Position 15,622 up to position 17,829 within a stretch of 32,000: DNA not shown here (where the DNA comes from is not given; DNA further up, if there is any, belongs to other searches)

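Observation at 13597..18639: Tandem membrane-anchored dynamin-like GTPases coupled to a stand-alone CHAD gene: candidate undescribed three-gene module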

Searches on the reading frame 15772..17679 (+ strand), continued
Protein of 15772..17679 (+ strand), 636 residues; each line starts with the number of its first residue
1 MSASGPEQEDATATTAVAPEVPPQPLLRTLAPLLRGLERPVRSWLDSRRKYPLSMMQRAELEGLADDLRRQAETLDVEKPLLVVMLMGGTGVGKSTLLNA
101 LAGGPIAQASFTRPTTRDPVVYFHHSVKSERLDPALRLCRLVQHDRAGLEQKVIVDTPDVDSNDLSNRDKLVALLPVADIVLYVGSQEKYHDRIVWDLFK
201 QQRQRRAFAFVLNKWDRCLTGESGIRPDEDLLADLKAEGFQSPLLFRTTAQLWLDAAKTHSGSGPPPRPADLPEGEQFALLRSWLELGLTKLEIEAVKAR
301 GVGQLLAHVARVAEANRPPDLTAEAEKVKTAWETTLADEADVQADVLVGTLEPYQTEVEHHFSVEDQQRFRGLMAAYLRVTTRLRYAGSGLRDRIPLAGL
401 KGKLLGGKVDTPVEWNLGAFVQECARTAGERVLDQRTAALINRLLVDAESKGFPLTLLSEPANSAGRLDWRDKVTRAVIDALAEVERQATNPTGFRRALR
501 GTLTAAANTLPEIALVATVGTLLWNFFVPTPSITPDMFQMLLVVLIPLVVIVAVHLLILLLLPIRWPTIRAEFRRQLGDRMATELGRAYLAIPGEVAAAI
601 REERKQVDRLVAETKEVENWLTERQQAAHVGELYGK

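Call 37: find_homologous_proteins(query=A2, max_evalue=1e-10)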
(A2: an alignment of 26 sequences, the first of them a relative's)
Query A2 (26 sequences) (607 aa, profile of the alignment): 1568 proteins with E <= 1e-10 among 8000 candidates; the best 120 are listed.
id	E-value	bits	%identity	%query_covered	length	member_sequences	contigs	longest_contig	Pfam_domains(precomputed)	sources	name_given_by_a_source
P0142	3.5e-220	751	43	98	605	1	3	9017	PF01926.30,PF00350.30,PF13191.13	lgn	-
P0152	3.6e-217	741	43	96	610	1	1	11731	PF01926.30,PF00350.30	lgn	-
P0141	1.1e-212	727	100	100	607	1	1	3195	PF01926.30,PF03193.23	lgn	-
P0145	1.2e-210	720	41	95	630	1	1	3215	PF01926.30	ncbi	ncbi:MAG: GTPase [Planctomycetia bacterium]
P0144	6.8e-210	717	39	98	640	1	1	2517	PF01926.30,PF00350.30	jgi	jgi:energy-coupling factor transporter ATP-binding protein EcfA2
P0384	1.1e-209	717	43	100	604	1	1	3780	PF01926.30,PF00350.30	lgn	-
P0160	1.1e-209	717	40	98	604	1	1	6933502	PF01926.30,PF00350.30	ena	-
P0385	5.7e-209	714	44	98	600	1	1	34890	PF01926.30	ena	-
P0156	8.4e-209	714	41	93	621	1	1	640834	PF01926.30,PF00350.30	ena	-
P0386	1.0e-208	713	45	99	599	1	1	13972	PF01926.30,PF00350.30,PF03193.23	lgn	-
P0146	3.0e-208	712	41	99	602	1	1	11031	PF01926.30,PF00350.30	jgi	jgi:energy-coupling factor transporter ATP-binding protein EcfA2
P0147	8.8e-208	710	38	91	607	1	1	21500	PF01926.30,PF00005.34,PF00350.30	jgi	jgi:energy-coupling factor transporter ATP-binding protein EcfA2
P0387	5.4e-206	704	40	100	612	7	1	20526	PF01926.30,PF00350.30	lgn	-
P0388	7.1e-206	704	43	99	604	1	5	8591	PF01926.30,PF00350.30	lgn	-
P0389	2.5e-204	699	44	100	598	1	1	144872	PF01926.30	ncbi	ncbi:MAG: GTPase [Planctomycetota bacterium]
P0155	2.8e-204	699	33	99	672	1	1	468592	PF01926.30,PF00350.30,PF04548.23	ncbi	-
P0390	3.1e-204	699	46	100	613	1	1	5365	PF01926.30,PF00350.30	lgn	-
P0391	3.2e-203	695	44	97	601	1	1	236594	PF01926.30,PF00350.30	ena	-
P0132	6.7e-203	694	34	90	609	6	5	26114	PF01926.30,PF00350.30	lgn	-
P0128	2.3e-202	692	33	93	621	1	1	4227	PF01926.30,PF00350.30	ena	-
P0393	2.6e-202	692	44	99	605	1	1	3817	PF01926.30,PF00350.30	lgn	-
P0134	1.7e-201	690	37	88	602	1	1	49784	PF01926.30,PF00350.30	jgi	jgi:hypothetical protein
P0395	1.1e-200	687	44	98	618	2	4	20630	PF01926.30,PF00350.30,PF03193.23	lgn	-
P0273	2.1e-200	686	38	92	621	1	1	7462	PF01926.30,PF00350.30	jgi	jgi:hypothetical protein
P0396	7.6e-200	684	38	96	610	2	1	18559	PF01926.30,PF00350.30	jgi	-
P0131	8.2e-200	684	35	93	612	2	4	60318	PF01926.30,PF00350.30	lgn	-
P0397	1.9e-199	683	38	96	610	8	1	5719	PF01926.30,PF00005.34,PF00350.30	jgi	jgi:energy-coupling factor transporter ATP-binding protein EcfA2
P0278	2.2e-199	683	39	96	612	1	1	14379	PF01926.30,PF00350.30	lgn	-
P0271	3.8e-199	682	36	95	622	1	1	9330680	PF01926.30,PF00350.30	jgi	jgi:energy-coupling factor transporter ATP-binding protein EcfA2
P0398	6.7e-199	681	38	96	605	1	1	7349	PF01926.30,PF00350.30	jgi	jgi:hypothetical protein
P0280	8.6e-199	681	35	94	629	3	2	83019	PF01926.30,PF00350.30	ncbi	-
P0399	2.0e-198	679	40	98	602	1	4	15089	PF01926.30,PF00350.30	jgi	jgi:energy-coupling factor transporter ATP-binding protein EcfA2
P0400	3.8e-198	679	44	99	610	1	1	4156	PF01926.30,PF00350.30,PF03193.23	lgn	-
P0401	4.2e-198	678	40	97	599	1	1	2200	PF01926.30,PF00350.30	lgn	-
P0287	5.9e-198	678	36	95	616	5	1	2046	PF01926.30,PF00350.30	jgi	jgi:hypothetical protein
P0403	6.0e-198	678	34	99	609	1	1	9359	PF01926.30,PF00350.30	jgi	jgi:hypothetical protein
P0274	6.2e-198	678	39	79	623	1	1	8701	PF01926.30,PF00350.30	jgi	jgi:hypothetical protein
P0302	7.1e-198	678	36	94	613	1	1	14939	PF01926.30,PF00350.30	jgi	jgi:hypothetical protein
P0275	7.5e-198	678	36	95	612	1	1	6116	PF01926.30,PF00350.30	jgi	jgi:hypothetical protein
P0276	1.1e-197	677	36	95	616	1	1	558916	PF01926.30,PF00350.30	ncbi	-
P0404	1.1e-197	677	44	98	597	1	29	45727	PF01926.30,PF00350.30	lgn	-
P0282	1.3e-197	677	36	94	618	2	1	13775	PF01926.30,PF00350.30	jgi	-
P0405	1.3e-197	677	36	97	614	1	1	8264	PF01926.30,PF00350.30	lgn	-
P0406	1.6e-197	676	43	98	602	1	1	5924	PF01926.30,PF00350.30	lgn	-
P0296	1.7e-197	676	36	95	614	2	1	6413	PF01926.30,PF00350.30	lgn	-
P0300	2.1e-197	676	36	95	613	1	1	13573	PF01926.30,PF00350.30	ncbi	-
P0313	2.2e-197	676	37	95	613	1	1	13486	PF01926.30,PF00350.30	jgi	jgi:energy-coupling factor transporter ATP-binding protein EcfA2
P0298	2.8e-197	676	38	92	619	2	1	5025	PF01926.30,PF00350.30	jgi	jgi:hypothetical protein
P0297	3.1e-197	675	37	94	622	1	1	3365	PF01926.30,PF00350.30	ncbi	-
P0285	3.6e-197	675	37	97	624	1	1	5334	PF01926.30,PF00350.30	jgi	jgi:hypothetical protein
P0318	3.7e-197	675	36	92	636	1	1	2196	PF01926.30,PF00350.30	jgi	jgi:energy-coupling factor transporter ATP-binding protein EcfA2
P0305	3.8e-197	675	37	92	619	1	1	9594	PF01926.30,PF00350.30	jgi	jgi:hypothetical protein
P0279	4.5e-197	675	40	79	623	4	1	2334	PF01926.30,PF00350.30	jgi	jgi:hypothetical protein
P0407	4.7e-197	675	37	94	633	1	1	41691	PF01926.30,PF00350.30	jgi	jgi:hypothetical protein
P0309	6.6e-197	674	37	94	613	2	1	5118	PF01926.30,PF00350.30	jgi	jgi:energy-coupling factor transporter ATP-binding protein EcfA2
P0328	6.9e-197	674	36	95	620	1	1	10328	PF01926.30,PF00350.30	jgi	jgi:hypothetical protein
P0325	7.7e-197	674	37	97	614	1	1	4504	PF01926.30,PF00350.30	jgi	jgi:hypothetical protein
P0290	8.9e-197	674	37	95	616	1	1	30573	PF01926.30,PF00350.30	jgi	jgi:energy-coupling factor transporter ATP-binding protein EcfA2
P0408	9.5e-197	674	36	100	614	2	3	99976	PF01926.30,PF00350.30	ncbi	-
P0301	9.9e-197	674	37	94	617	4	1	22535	PF01926.30,PF00350.30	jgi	jgi:energy-coupling factor transporter ATP-binding protein EcfA2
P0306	1.0e-196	674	35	95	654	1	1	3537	PF01926.30,PF00350.30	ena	-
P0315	1.0e-196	674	36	95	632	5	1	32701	PF01926.30,PF00350.30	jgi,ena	-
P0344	1.4e-196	673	39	79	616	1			PF01926.30,PF00350.30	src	-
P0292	1.9e-196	673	37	95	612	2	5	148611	PF01926.30,PF00350.30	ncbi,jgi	ncbi:MAG TPA: GTPase [Gemmataceae bacterium]|jgi:energy-coupling factor transporter ATP-binding prot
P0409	2.1e-196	673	39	75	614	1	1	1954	PF01926.30,PF00350.30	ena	-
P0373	2.2e-196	673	36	97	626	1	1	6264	PF01926.30,PF00350.30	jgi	jgi:hypothetical protein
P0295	2.3e-196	673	35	94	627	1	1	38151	PF01926.30,PF00350.30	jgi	jgi:hypothetical protein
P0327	2.5e-196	672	36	95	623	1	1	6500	PF01926.30,PF00350.30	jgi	jgi:energy-coupling factor transporter ATP-binding protein EcfA2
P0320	2.6e-196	672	37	93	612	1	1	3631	PF01926.30,PF00350.30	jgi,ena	-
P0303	2.6e-196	672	36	93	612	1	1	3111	PF01926.30,PF00350.30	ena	-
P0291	2.8e-196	672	36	93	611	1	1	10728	PF01926.30,PF00350.30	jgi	jgi:hypothetical protein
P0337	3.8e-196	672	37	94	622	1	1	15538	PF01926.30,PF00350.30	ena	-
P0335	3.9e-196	672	37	97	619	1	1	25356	PF01926.30,PF00350.30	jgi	jgi:hypothetical protein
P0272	4.3e-196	672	37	91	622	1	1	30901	PF01926.30,PF00350.30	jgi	jgi:hypothetical protein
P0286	4.4e-196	672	37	94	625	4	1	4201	PF01926.30,PF00350.30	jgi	jgi:energy-coupling factor transporter ATP-binding protein EcfA2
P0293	4.7e-196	672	35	99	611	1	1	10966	PF01926.30,PF00350.30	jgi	jgi:hypothetical protein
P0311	5.8e-196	671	37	94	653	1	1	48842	PF01926.30,PF00350.30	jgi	jgi:energy-coupling factor transporter ATP-binding protein EcfA2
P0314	7.2e-196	671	37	94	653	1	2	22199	PF01926.30,PF00350.30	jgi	jgi:energy-coupling factor transporter ATP-binding protein EcfA2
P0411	8.8e-196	671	37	94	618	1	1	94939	PF01926.30,PF00350.30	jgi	jgi:energy-coupling factor transporter ATP-binding protein EcfA2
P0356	9.3e-196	671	38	92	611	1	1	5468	PF01926.30,PF00350.30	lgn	-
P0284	9.4e-196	671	36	94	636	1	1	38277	PF01926.30,PF00350.30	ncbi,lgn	-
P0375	9.4e-196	671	38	94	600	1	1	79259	PF01926.30,PF00350.30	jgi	jgi:hypothetical protein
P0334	1.0e-195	671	35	91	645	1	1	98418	PF01926.30,PF00350.30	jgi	jgi:energy-coupling factor transporter ATP-binding protein EcfA2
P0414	1.2e-195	670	37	91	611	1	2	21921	PF01926.30,PF00350.30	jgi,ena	jgi:energy-coupling factor transporter ATP-binding protein EcfA2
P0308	1.2e-195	670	36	95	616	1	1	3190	PF01926.30,PF00350.30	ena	-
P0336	1.2e-195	670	34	92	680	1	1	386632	PF01926.30,PF00350.30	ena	-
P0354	1.2e-195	670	36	95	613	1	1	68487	PF01926.30,PF00350.30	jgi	jgi:hypothetical protein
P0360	1.3e-195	670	35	95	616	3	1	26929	PF01926.30,PF00350.30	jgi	-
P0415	1.5e-195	670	35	95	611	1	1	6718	PF01926.30,PF00350.30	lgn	-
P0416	1.8e-195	670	36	91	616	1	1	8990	PF01926.30,PF00350.30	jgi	jgi:energy-coupling factor transporter ATP-binding protein EcfA2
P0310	1.8e-195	670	36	92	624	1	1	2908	PF01926.30,PF00350.30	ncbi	-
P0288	1.9e-195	670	37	92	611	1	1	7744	PF01926.30,PF00350.30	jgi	jgi:hypothetical protein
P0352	2.1e-195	669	36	95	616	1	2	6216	PF01926.30,PF00350.30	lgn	-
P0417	2.1e-195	669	37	93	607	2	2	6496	PF01926.30,PF00350.30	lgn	-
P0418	2.5e-195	669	37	96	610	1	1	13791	PF01926.30,PF00350.30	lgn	-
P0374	2.7e-195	669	35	95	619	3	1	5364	PF01926.30,PF00350.30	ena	-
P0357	2.8e-195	669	38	79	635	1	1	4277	PF01926.30,PF00350.30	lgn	-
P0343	3.3e-195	669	36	95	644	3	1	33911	PF01926.30,PF00350.30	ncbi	-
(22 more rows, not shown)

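Call 40: find_encoding_contigs(protein=P0160, flank=8000, max_places=2)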
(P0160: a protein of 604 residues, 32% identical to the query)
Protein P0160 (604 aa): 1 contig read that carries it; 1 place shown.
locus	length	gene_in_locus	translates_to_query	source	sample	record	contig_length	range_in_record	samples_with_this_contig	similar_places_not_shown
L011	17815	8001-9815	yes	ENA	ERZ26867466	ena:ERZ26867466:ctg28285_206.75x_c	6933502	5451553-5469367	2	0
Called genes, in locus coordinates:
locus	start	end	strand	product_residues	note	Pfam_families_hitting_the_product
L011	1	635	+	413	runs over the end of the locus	PF03773:ArsP_1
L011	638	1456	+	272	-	PF21537:DUF1980_C (weak)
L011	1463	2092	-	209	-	PF00293:NUDIX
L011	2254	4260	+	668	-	PF09586:YfhO (faint)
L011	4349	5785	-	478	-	PF07585:BBP7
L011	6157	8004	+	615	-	PF01926:MMR_HSR1 (faint)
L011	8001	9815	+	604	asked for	PF00350:Dynamin_N (faint), PF01926:MMR_HSR1 (weak)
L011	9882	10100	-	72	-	-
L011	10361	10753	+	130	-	-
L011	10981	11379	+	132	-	-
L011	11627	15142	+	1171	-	PF00400:WD40, PF23381:Beta-prop_IFT122_1st, PF23393:Beta-prop_WDR90_POC16_2nd, PF23409:Beta-prop_EML, PF23414:Beta-prop_EML_2, PF24796:WDR55, PF24807:WD40_CDC20-Fz, PF25172:Beta-prop_WDR3_2nd, +140 more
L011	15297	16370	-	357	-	PF01436:NHL (faint)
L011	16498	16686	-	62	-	-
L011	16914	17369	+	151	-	-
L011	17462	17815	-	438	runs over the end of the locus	PF02811:PHP (weak)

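Call 41: find_encoding_contigs(protein=P0008, flank=6000, max_places=1)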
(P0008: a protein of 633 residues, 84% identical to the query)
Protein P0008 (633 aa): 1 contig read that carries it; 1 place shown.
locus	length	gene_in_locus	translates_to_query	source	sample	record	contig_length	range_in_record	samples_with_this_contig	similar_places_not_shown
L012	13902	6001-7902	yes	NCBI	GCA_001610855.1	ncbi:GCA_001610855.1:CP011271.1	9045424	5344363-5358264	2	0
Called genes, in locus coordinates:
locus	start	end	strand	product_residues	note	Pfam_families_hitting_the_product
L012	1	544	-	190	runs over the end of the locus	-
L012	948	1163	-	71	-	PF13808:DDE_Tnp_1_assoc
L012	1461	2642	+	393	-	-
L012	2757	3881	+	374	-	PF00890:FAD_binding_2, PF01266:DAO, PF03486:HI0933_like (faint), PF07992:Pyr_redox_2 (faint), PF13450:NAD_binding_8 (weak)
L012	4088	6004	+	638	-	PF01926:MMR_HSR1 (weak)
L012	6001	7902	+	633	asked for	PF01926:MMR_HSR1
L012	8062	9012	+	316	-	PF05235:CHAD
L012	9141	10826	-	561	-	-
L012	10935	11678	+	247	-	PF21948:LplA-B_cat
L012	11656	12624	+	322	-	PF16881:LIAS_N (weak), PF04055:Radical_SAM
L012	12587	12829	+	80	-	PF00364:Biotin_lipoyl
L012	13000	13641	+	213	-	PF02223:Thymidylate_kin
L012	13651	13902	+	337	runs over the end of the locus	PF13177:DNA_pol3_delta2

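Call 42: find_encoding_contigs(protein=P0118, flank=6000, max_places=1)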
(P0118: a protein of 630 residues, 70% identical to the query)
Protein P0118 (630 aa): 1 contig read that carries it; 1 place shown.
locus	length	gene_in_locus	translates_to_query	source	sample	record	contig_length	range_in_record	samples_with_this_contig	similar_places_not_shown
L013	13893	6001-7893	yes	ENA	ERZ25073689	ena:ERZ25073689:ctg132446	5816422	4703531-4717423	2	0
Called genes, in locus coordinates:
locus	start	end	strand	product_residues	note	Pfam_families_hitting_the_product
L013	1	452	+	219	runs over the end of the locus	PF01891:CbiM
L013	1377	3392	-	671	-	PF00488:MutS_V, PF20297:MSSS (weak)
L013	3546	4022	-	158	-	-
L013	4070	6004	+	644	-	PF01926:MMR_HSR1 (weak)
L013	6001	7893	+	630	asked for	PF01926:MMR_HSR1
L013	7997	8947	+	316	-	PF05235:CHAD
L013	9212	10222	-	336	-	PF13177:DNA_pol3_delta2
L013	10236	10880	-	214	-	PF02223:Thymidylate_kin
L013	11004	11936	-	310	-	-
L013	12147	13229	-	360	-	-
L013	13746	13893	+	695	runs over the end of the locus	PF08497:Radical_SAM_N, PF04055:Radical_SAM, PF11842:DUF3362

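Call 43: find_encoding_contigs(protein=P0271, flank=6000, max_places=1)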
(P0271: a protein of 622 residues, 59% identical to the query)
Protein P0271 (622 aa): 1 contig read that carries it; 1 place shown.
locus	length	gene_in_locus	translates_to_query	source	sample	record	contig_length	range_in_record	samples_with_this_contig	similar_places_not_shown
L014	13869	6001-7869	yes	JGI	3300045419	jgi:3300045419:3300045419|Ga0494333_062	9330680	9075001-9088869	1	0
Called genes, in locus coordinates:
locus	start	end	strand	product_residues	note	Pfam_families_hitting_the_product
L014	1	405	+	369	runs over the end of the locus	PF00890:FAD_binding_2, PF01266:DAO, PF03486:HI0933_like (faint), PF07992:Pyr_redox_2 (faint), PF13450:NAD_binding_8 (weak)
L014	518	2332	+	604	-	PF01926:MMR_HSR1 (weak)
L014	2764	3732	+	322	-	PF07963:N_methyl, PF07596:SBP_bac_10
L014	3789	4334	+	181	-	-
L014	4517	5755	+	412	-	PF13424:TPR_12 (faint), PF07719:TPR_2 (faint), PF13428:TPR_14 (faint), PF21033:RMD1-3 (faint), PF24575:TPR_Slam (faint), PF13432:TPR_16, PF14559:TPR_19, PF13432:TPR_16, +9 more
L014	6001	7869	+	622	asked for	PF00350:Dynamin_N (faint), PF01926:MMR_HSR1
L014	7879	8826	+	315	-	PF05235:CHAD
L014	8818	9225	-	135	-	PF01219:DAGK_prokar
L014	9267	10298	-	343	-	PF13177:DNA_pol3_delta2, PF13191:AAA_16 (faint), PF00004:AAA (faint)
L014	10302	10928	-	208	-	PF02223:Thymidylate_kin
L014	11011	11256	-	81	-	PF00364:Biotin_lipoyl (weak)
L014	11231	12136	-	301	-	PF16881:LIAS_N, PF04055:Radical_SAM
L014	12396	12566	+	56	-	-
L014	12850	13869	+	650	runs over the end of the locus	PF01594:AI-2E_transport, PF02310:B12-binding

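Call 44: find_encoding_contigs(protein=P0131, flank=6000, max_places=1)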
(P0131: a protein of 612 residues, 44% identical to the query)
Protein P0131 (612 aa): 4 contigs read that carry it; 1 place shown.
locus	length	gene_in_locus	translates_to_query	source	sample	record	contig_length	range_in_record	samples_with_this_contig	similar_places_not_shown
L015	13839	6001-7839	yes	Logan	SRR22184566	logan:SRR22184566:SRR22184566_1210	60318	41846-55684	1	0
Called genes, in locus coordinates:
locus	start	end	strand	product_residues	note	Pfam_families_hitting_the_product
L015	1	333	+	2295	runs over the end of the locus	PF00005:ABC_tran (faint), PF01583:APS_kinase (faint), PF02463:SMC_N (faint), PF03193:RsgA_GTPase (faint), PF17760:UvrA_inter, PF17755:UvrA_DNA-bind, PF17760:UvrA_inter, PF17755:UvrA_DNA-bind, +8 more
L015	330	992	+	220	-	PF01891:CbiM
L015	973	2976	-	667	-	PF05192:MutS_III (weak), PF00488:MutS_V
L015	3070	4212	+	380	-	PF00890:FAD_binding_2 (weak), PF01266:DAO, PF03486:HI0933_like (faint), PF07992:Pyr_redox_2 (faint)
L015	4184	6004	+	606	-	PF01926:MMR_HSR1 (weak)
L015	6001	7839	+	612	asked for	PF00350:Dynamin_N (faint), PF01926:MMR_HSR1 (weak)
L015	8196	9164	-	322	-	PF13177:DNA_pol3_delta2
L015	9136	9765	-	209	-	PF02223:Thymidylate_kin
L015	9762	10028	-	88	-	PF00364:Biotin_lipoyl, PF25919:BSH_CusB (weak)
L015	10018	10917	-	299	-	PF04055:Radical_SAM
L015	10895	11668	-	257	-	PF21948:LplA-B_cat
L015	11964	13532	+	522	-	PF02985:HEAT (faint), PF13513:HEAT_EZ (faint), PF13646:HEAT_2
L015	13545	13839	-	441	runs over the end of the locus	PF07586:HXXSHH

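Call 45: find_encoding_contigs(protein=P0134, flank=6000, max_places=1)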
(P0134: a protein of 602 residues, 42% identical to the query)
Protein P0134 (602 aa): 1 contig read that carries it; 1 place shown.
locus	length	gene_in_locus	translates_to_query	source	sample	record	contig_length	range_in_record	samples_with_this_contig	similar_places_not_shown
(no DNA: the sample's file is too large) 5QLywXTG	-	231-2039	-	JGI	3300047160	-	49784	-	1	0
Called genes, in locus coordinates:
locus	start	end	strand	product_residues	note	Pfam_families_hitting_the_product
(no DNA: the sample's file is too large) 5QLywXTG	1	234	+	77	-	?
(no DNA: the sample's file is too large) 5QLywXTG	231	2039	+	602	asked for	PF00350:Dynamin_N (faint), PF01926:MMR_HSR1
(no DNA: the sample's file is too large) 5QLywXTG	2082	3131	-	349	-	PF16697:Yop-YscD_cpl, PF00498:FHA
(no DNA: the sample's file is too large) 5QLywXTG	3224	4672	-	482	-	PF01565:FAD_binding_4, PF02913:FAD-oxidase_C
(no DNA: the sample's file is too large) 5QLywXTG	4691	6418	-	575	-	PF12679:ABC2_membrane_2 (weak)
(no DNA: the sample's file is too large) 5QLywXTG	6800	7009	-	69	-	-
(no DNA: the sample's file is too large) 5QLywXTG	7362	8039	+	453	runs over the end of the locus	-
